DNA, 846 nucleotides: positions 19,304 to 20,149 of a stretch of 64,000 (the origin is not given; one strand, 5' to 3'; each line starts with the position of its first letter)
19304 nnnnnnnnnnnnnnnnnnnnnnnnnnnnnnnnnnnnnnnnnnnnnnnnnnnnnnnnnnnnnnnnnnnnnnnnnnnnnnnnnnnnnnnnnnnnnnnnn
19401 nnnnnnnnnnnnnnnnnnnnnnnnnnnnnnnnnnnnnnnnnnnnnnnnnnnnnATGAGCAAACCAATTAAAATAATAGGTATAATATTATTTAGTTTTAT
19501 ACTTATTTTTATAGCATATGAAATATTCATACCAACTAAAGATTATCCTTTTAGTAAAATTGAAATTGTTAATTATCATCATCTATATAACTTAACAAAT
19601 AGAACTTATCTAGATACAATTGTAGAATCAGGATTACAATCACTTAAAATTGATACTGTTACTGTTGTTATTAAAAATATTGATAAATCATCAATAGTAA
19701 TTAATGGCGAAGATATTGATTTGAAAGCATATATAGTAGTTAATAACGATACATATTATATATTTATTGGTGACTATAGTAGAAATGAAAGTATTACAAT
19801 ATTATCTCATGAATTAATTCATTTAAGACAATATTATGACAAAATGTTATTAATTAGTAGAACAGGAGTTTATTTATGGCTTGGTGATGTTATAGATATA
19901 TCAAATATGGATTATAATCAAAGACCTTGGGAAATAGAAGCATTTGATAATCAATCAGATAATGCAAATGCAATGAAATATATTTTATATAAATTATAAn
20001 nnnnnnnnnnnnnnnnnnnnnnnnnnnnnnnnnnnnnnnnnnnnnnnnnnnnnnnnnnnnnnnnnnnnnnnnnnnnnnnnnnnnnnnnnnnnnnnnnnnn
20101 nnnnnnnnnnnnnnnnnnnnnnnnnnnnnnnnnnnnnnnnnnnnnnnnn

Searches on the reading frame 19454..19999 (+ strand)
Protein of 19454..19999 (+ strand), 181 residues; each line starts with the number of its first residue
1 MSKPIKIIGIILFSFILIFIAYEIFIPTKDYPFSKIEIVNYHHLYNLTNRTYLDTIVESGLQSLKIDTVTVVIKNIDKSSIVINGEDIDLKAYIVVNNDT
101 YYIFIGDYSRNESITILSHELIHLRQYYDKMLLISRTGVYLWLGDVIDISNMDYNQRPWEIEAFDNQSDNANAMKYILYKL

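Call 60: search_protein_families(library=pfam, proteins=[window:19454-19999:+], max_evalue=0.1)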
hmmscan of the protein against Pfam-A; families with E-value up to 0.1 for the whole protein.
window:19454-19999:+ (181 aa): 2 families
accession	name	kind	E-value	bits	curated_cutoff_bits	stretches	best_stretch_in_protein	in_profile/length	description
PF17757.6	UvrB_inter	-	0.0047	17.5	22.9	1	127-169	22-64/91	UvrB interaction domain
PF17047.11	SMP_LBD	-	0.041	13.8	27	1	50-85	43-78/180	Synaptotagmin-like mitochondrial-lipid-binding domain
